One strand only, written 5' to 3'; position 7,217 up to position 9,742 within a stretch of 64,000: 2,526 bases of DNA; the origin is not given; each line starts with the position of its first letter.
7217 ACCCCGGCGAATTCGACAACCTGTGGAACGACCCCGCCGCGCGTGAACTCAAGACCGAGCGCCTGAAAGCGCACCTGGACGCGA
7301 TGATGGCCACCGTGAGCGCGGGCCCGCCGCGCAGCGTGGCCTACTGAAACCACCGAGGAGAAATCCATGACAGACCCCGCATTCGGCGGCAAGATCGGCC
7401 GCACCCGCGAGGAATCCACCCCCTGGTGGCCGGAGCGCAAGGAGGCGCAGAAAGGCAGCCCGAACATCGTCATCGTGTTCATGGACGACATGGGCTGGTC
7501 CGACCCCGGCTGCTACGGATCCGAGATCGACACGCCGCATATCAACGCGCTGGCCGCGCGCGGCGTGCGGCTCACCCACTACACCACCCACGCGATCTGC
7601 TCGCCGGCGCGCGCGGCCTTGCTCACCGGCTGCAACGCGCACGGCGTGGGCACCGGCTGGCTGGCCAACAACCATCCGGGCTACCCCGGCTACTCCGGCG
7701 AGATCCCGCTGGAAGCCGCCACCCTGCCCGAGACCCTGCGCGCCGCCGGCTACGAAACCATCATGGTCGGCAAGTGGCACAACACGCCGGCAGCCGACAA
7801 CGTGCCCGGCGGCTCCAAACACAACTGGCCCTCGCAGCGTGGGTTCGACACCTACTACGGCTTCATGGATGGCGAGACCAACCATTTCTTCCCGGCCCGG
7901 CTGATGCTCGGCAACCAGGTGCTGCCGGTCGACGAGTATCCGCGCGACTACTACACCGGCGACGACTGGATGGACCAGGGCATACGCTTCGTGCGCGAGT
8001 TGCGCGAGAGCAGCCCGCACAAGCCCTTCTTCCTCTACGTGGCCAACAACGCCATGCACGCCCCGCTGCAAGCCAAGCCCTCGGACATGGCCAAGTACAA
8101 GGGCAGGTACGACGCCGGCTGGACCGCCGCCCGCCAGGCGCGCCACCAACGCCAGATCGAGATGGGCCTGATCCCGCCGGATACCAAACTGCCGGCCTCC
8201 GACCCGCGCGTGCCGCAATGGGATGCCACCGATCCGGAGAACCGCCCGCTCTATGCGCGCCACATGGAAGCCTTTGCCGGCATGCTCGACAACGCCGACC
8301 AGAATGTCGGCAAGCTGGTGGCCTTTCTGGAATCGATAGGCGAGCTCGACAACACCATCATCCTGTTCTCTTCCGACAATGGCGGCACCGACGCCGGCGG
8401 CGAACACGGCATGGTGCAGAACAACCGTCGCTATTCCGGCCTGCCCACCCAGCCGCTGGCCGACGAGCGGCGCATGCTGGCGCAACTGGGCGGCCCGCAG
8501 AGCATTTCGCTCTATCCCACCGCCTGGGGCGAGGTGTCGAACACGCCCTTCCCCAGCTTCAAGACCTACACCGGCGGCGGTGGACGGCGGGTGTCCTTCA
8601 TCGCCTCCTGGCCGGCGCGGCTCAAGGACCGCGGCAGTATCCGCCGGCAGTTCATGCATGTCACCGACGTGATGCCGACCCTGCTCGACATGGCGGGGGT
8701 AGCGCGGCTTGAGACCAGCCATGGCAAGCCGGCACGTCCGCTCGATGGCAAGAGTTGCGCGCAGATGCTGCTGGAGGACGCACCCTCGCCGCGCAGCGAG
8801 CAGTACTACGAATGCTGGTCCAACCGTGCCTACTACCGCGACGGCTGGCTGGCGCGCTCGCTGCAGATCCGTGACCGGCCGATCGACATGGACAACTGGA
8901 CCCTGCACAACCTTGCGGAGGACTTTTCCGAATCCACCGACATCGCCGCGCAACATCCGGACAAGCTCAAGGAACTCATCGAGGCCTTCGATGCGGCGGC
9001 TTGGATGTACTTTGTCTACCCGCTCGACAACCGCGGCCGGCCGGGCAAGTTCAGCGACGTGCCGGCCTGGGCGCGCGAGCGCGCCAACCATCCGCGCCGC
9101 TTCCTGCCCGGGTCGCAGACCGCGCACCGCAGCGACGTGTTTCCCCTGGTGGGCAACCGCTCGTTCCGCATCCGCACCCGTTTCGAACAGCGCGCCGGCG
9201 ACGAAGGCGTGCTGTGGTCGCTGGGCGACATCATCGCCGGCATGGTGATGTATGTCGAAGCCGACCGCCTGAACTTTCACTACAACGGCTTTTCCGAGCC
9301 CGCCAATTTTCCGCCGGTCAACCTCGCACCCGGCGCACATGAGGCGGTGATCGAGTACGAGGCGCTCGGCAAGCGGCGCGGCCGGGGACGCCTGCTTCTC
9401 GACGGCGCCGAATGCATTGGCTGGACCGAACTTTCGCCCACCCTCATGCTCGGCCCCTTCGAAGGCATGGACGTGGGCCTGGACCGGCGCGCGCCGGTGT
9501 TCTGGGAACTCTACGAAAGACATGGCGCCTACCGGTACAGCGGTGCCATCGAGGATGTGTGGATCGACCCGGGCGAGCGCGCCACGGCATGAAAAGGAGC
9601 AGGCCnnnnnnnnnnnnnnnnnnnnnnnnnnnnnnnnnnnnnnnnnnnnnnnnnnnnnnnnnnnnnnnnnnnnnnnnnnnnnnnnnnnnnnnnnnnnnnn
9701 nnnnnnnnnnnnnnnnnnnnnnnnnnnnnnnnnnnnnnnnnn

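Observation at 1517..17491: A 12-gene, 15.8-kb sulfatase/Bug block: candidate uptake and cytoplasmic desulfation pathway for sulfated organic acids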

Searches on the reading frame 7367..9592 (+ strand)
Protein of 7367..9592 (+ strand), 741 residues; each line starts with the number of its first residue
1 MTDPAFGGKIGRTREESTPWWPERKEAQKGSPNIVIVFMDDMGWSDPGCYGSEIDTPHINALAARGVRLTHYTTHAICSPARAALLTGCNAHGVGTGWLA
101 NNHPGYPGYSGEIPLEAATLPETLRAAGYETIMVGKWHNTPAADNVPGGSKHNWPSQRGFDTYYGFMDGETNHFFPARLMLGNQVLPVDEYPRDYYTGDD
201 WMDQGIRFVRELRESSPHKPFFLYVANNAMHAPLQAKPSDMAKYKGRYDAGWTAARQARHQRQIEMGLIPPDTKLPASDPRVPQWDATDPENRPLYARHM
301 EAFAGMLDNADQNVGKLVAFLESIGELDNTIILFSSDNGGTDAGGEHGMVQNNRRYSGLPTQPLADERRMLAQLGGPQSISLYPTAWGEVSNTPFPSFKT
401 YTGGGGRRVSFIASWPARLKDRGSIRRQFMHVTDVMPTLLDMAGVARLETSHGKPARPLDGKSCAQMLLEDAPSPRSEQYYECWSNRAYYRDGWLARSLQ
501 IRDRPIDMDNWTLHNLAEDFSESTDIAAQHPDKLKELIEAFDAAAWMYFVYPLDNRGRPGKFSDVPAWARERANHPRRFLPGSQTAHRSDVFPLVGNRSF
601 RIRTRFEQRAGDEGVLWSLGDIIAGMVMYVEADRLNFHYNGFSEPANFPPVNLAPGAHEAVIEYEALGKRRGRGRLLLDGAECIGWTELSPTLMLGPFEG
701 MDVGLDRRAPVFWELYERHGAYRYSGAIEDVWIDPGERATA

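Call 4: search_protein_families(library=pfam, proteins=[window:7367-9592:+])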
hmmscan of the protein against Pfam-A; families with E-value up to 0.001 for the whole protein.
window:7367-9592:+ (741 aa): 2 families
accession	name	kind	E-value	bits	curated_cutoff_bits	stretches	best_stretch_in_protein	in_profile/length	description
PF00884.28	Sulfatase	-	3.1e-49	168.3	25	1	32-445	1-301/301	Sulfatase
PF16347.10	SGSH_C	-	0.0001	23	29.3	1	408-527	17-132/154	N-sulphoglucosamine sulphohydrolase, C-terminal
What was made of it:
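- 7367..9592 (+): G5, long S1 sulfatase (741 aa) with a C-terminal LamG/ConA-like beta-sandwich (aa 545-741). PF00884 E 3e-49 (call 4).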

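Call 9: search_protein_families(library=ncbifam, proteins=[window:7367-9592:+], max_evalue=0.00001)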
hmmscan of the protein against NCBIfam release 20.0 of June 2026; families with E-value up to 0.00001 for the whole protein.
window:7367-9592:+ (741 aa): 4 families
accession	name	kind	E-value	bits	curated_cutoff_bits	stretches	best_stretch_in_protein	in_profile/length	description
NF010322.0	PRK13759.1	equivalog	4.3e-30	104.7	481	3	28-142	3-110/486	arylsulfatase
TIGR03417.1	chol_sulfatase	equivalog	1.2e-18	67.3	433.45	1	31-139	2-103/500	choline-sulfatase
NF045661.1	HdlasePehA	equivalog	3.5e-18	65.5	900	1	52-142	24-105/506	phosphoric/sulfuric ester hydrolase PehA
NF052527.1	Mn_arylsulf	exception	7.8e-16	58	850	1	32-143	2-107/479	manganese-dependent arylsulfatase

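Call 13: find_encoding_contigs(protein=window:7367-9592:+, flank=10000, max_places=6)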
Protein window:7367-9592:+ (741 aa): no gene with exactly this product is on record in the collection.

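Call 14: find_homologous_proteins(query=window:7367-9592:+, max_evalue=1e-20)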
Query window:7367-9592:+ (741 aa): 3619 proteins with E <= 1e-20 among 8000 candidates; the best 120 are listed.
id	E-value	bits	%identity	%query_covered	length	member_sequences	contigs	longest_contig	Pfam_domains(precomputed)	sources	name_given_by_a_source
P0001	0.0e+0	1770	100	100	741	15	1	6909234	PF00884.29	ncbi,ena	-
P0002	0.0e+0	1590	89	100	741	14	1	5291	PF00884.29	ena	-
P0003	0.0e+0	1587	90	99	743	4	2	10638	PF00884.29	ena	-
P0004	0.0e+0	1556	87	99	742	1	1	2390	PF00884.29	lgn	-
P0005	0.0e+0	1545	87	100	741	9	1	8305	PF00884.29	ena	-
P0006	0.0e+0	1534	85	100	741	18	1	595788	PF16347.11,PF00884.29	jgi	-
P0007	0.0e+0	1534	86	99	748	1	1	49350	PF00884.29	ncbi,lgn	ncbi:MAG: arylsulfatase [Hyphomicrobiaceae bacterium]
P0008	0.0e+0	1525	86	99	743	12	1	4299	PF00884.29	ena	-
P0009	0.0e+0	1509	84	99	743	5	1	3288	PF00884.29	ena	-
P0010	0.0e+0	1501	84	99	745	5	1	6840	PF00884.29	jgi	-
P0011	0.0e+0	1493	84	99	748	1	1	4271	PF00884.29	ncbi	-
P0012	0.0e+0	1491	83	99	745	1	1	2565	PF00884.29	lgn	-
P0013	0.0e+0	1490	83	100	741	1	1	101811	PF00884.29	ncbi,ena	-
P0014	0.0e+0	1489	83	99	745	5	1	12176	PF00884.29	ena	-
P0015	0.0e+0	1485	82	99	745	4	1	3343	PF00884.29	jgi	jgi:arylsulfatase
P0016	0.0e+0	1478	83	99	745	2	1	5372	PF00884.29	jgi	jgi:arylsulfatase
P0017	0.0e+0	1466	82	99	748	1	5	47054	PF00884.29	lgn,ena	-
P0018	0.0e+0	1465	82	99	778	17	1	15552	PF00884.29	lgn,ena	-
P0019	0.0e+0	1464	82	99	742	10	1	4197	PF00884.29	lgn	-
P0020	0.0e+0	1463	82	99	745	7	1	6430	PF16347.11,PF00884.29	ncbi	-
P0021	0.0e+0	1459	81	99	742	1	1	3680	PF00884.29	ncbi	ncbi:MAG: arylsulfatase [Burkholderiales bacterium]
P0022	0.0e+0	1455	81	100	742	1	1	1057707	PF00884.29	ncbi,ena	-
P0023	0.0e+0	1448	81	99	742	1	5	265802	PF00884.29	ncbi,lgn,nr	ncbi:MAG: arylsulfatase [Burkholderiales bacterium]|nr:arylsulfatase [Burkholderiales bacterium]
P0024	0.0e+0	1445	80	100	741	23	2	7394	PF00884.29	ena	-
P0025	0.0e+0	1437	80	99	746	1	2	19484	PF00884.29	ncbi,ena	-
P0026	0.0e+0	1428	79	99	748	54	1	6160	PF00884.29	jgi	jgi:arylsulfatase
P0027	0.0e+0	1425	79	100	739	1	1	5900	PF16347.11,PF00884.29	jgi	-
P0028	0.0e+0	1422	79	100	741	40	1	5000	PF16347.11,PF00884.29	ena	-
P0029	0.0e+0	1408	78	100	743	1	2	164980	PF00884.29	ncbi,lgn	-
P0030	0.0e+0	1407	79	99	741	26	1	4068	PF16347.11,PF00884.29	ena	-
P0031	0.0e+0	1359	76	99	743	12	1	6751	PF16347.11,PF00884.29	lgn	-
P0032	0.0e+0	1351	76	99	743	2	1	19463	PF16347.11,PF00884.29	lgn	-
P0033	0.0e+0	1334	75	99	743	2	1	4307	PF00884.29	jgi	jgi:arylsulfatase A-like enzyme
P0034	0.0e+0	1324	74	99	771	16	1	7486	PF00884.29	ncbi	-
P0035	0.0e+0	1320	73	100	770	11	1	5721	PF16347.11,PF00884.29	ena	-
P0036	0.0e+0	1297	72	99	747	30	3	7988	PF00884.29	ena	-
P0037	0.0e+0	1287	73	100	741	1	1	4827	PF01663.28,PF00884.29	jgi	jgi:arylsulfatase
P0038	0.0e+0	1272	72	100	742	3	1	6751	PF00884.29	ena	-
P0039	0.0e+0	1266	78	91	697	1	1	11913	PF00884.29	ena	-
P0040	0.0e+0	1265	71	99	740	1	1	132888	PF16347.11,PF00884.29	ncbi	-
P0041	0.0e+0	1263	71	99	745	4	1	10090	PF01663.28,PF00884.29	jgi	-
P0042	0.0e+0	1259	71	99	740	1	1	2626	PF16347.11,PF00884.29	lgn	-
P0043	0.0e+0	1255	72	99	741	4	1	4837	PF00884.29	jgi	jgi:arylsulfatase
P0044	0.0e+0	1255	72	97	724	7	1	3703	PF00884.29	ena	-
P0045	0.0e+0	1248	71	99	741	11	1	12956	PF16347.11,PF00884.29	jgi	-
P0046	0.0e+0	1247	71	99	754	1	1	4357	PF16347.11,PF00884.29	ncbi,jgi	jgi:arylsulfatase A-like enzyme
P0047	0.0e+0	1234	70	99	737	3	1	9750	PF00884.29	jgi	jgi:arylsulfatase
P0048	0.0e+0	1233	71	99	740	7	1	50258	PF01663.28,PF16347.11,PF00884.29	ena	-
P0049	0.0e+0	1229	68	99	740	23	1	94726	PF16347.11,PF00884.29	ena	-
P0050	0.0e+0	1229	68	99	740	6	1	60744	PF16347.11,PF00884.29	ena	-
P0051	0.0e+0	1226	70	99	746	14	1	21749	PF00884.29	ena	-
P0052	0.0e+0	1223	69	99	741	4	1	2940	PF16347.11,PF00884.29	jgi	jgi:arylsulfatase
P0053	0.0e+0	1222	69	99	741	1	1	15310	PF16347.11,PF00884.29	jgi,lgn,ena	-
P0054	0.0e+0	1221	70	99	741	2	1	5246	PF16347.11,PF00884.29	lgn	-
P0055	0.0e+0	1220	69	99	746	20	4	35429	PF16347.11,PF00884.29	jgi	-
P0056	0.0e+0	1215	66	99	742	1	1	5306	PF00884.29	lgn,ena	-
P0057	0.0e+0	1214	68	99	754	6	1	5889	PF16347.11,PF00884.29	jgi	jgi:arylsulfatase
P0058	0.0e+0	1212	66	99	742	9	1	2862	PF00884.29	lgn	-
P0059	0.0e+0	1212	69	99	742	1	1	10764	PF16347.11,PF00884.29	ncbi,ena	-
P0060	0.0e+0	1212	68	99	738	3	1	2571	PF16347.11,PF00884.29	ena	-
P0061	0.0e+0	1211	66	99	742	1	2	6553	PF00884.29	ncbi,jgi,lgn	jgi:arylsulfatase A-like enzyme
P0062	0.0e+0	1211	68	99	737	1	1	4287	PF01663.28,PF00884.29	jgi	jgi:arylsulfatase A-like enzyme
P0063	0.0e+0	1207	68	99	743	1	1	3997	PF00884.29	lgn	-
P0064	0.0e+0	1205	68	100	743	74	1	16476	PF00884.29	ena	-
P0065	0.0e+0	1200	68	99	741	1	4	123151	PF16347.11,PF00884.29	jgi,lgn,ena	jgi:arylsulfatase A-like enzyme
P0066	0.0e+0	1199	68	99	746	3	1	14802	PF16347.11,PF00884.29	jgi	-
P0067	0.0e+0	1199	67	99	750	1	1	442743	PF01663.28,PF16347.11,PF00884.29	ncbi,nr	ncbi:MAG: arylsulfatase [Chloroflexi bacterium]|nr:arylsulfatase [Chloroflexota bacterium]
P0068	0.0e+0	1197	72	94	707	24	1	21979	PF00884.29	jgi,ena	-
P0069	0.0e+0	1197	68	99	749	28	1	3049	PF00884.29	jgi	jgi:arylsulfatase A-like enzyme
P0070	0.0e+0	1192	67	100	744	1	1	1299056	PF16347.11,PF00884.29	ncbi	-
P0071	0.0e+0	1192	69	99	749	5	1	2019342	PF16347.11,PF00884.29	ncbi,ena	-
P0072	0.0e+0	1191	68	99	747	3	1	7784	PF16347.11,PF00884.29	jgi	jgi:arylsulfatase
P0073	0.0e+0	1190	67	99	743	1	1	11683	PF16347.11,PF00884.29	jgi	jgi:arylsulfatase A-like enzyme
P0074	0.0e+0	1190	66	99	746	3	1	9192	PF16347.11,PF00884.29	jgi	jgi:arylsulfatase A-like enzyme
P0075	0.0e+0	1188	68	99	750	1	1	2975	PF16347.11,PF00884.29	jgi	jgi:arylsulfatase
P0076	0.0e+0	1185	67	99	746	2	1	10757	PF16347.11,PF00884.29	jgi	-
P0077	0.0e+0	1183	68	99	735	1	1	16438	PF16347.11,PF00884.29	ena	-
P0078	0.0e+0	1182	67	99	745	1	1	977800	PF16347.11,PF00884.29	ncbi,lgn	ncbi:MAG: arylsulfatase [Chloroflexota bacterium]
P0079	0.0e+0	1179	67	99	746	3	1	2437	PF16347.11,PF00884.29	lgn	-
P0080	0.0e+0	1179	67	99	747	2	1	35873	PF16347.11,PF00884.29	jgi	jgi:arylsulfatase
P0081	0.0e+0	1178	67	99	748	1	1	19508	PF16347.11,PF00884.29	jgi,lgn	jgi:arylsulfatase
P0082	0.0e+0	1178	67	99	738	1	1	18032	PF16347.11,PF00884.29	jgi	jgi:arylsulfatase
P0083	0.0e+0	1175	67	99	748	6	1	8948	PF16347.11,PF00884.29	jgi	jgi:arylsulfatase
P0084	0.0e+0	1174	66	99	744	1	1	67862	PF00884.29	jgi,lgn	jgi:arylsulfatase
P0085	0.0e+0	1173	68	99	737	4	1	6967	PF00884.29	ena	-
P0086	0.0e+0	1171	67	99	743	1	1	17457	PF16347.11,PF00884.29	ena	-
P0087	0.0e+0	1167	67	99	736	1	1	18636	PF16347.11,PF00884.29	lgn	-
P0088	0.0e+0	1164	66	99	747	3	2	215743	PF16347.11,PF00884.29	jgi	jgi:arylsulfatase A-like enzyme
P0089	0.0e+0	1163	66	99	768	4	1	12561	PF16347.11,PF00884.29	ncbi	-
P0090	0.0e+0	1162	69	95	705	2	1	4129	PF16347.11,PF00884.29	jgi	jgi:arylsulfatase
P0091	0.0e+0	1160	67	99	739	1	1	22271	PF16347.11,PF00884.29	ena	-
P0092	0.0e+0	1159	66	99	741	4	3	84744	PF01663.28,PF16347.11,PF00884.29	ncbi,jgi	ncbi:MAG: arylsulfatase A-like enzyme [Gammaproteobacteria bacterium]|jgi:arylsulfatase A-like enzym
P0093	0.0e+0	1155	66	99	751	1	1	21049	PF16347.11,PF00884.29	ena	-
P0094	0.0e+0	1155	65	99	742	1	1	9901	PF00884.29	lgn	-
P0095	0.0e+0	1152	66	99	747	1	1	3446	PF00884.29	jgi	jgi:arylsulfatase A-like enzyme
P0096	0.0e+0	1150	66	99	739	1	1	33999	PF00884.29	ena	-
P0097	0.0e+0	1149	66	99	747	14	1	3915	PF16347.11,PF00884.29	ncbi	-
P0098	0.0e+0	1149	65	100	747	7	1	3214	PF16347.11,PF00884.29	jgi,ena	jgi:arylsulfatase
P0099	0.0e+0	1149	65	99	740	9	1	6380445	PF16347.11,PF00884.29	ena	-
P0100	0.0e+0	1148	65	99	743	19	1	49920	PF16347.11,PF00884.29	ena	-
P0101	0.0e+0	1145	65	99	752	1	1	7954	PF16347.11,PF00884.29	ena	-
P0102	0.0e+0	1144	66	99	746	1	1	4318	PF16347.11,PF00884.29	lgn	-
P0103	0.0e+0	1142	65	99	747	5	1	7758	PF16347.11,PF00884.29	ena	-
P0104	0.0e+0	1141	66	99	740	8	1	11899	PF01663.28,PF16347.11,PF00884.29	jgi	jgi:arylsulfatase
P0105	0.0e+0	1141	64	99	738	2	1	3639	PF00884.29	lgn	-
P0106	0.0e+0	1140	64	99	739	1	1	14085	PF00884.29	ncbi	-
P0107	0.0e+0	1140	65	100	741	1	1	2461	PF16347.11,PF00884.29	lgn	-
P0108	0.0e+0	1139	65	100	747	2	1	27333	PF16347.11,PF00884.29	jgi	-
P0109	0.0e+0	1138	64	100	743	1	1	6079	PF01663.28,PF16347.11,PF00884.29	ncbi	-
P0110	0.0e+0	1138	65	99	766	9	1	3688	PF00884.29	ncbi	-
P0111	0.0e+0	1137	64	99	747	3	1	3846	PF16347.11,PF00884.29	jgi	jgi:arylsulfatase A-like enzyme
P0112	0.0e+0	1136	65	99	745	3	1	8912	PF01663.28,PF16347.11,PF00884.29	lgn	-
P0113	0.0e+0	1134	65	99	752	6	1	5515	PF16347.11,PF00884.29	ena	-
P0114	0.0e+0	1134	65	99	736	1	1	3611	PF16347.11,PF00884.29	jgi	jgi:arylsulfatase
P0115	0.0e+0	1132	63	99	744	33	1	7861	PF16347.11,PF00884.29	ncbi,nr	ncbi:MAG: sulfatase-like hydrolase/transferase, partial [Opitutae bacterium]|nr:sulfatase-like hydro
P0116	0.0e+0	1131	65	99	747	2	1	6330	PF00884.29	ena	-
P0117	0.0e+0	1131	65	99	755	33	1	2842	PF16347.11,PF00884.29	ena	-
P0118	0.0e+0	1131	64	99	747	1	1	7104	PF00884.29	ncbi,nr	ncbi:MAG: sulfatase-like hydrolase/transferase [Betaproteobacteria bacterium]|nr:sulfatase-like hydr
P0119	0.0e+0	1129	64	99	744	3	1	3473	PF16347.11,PF00884.29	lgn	-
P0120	0.0e+0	1127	65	100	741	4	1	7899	PF01663.28,PF16347.11,PF00884.29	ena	-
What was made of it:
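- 7367..9592 (+): More than 3600 homologues were found (call 14).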

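Call 15: find_encoding_contigs(protein=P0001, flank=10000, max_places=3)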
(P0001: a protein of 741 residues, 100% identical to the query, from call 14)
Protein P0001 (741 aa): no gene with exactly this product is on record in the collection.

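Call 16: find_encoding_contigs(protein=P0022, flank=10000, max_places=3)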
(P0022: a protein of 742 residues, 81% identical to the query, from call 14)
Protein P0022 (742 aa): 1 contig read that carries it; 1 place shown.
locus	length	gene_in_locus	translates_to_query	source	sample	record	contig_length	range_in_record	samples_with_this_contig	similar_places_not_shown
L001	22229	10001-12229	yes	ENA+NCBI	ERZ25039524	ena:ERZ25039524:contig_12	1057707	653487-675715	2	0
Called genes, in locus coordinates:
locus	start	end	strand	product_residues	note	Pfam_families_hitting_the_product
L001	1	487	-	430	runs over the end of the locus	PF01547:SBP_bac_1, PF13416:SBP_bac_8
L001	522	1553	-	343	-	PF00248:Aldo_ket_red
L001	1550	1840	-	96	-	PF08666:SAF (weak)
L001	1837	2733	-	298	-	PF03446:NAD_binding_2, PF03721:UDPG_MGDP_dh_N (faint), PF14833:NAD_binding_11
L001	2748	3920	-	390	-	PF04295:GD_AH_second, PF20629:GD_AH_C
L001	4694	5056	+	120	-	PF13377:Peripla_BP_3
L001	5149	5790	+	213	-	PF00106:adh_short, PF13561:adh_short_C2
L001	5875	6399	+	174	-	PF02746:MR_MLE_N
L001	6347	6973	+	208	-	PF13378:MR_MLE_C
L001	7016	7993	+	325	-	PF03401:TctC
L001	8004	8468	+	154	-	PF07331:TctB (weak)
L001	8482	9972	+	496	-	PF01970:TctA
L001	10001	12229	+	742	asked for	PF00884:Sulfatase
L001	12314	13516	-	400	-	PF02746:MR_MLE_N, PF13378:MR_MLE_C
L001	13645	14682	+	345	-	PF24827:AstE_AspA_cat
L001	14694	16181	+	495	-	PF07364:DUF1485, PF07171:MlrC_C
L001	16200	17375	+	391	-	PF02746:MR_MLE_N, PF13378:MR_MLE_C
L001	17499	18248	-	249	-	PF00596:Aldolase_II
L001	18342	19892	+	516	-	PF00496:SBP_bac_5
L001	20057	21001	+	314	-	PF19300:BPD_transp_1_N, PF00528:BPD_transp_1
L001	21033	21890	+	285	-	PF12911:OppC_N (weak), PF00528:BPD_transp_1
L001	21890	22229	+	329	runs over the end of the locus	PF00005:ABC_tran, PF02463:SMC_N (weak), PF13304:AAA_21, PF08352:oligo_HPY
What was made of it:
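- In other classes the same sulfatase sits in an operon-like row with TctC-TctB-TctA (call 16).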
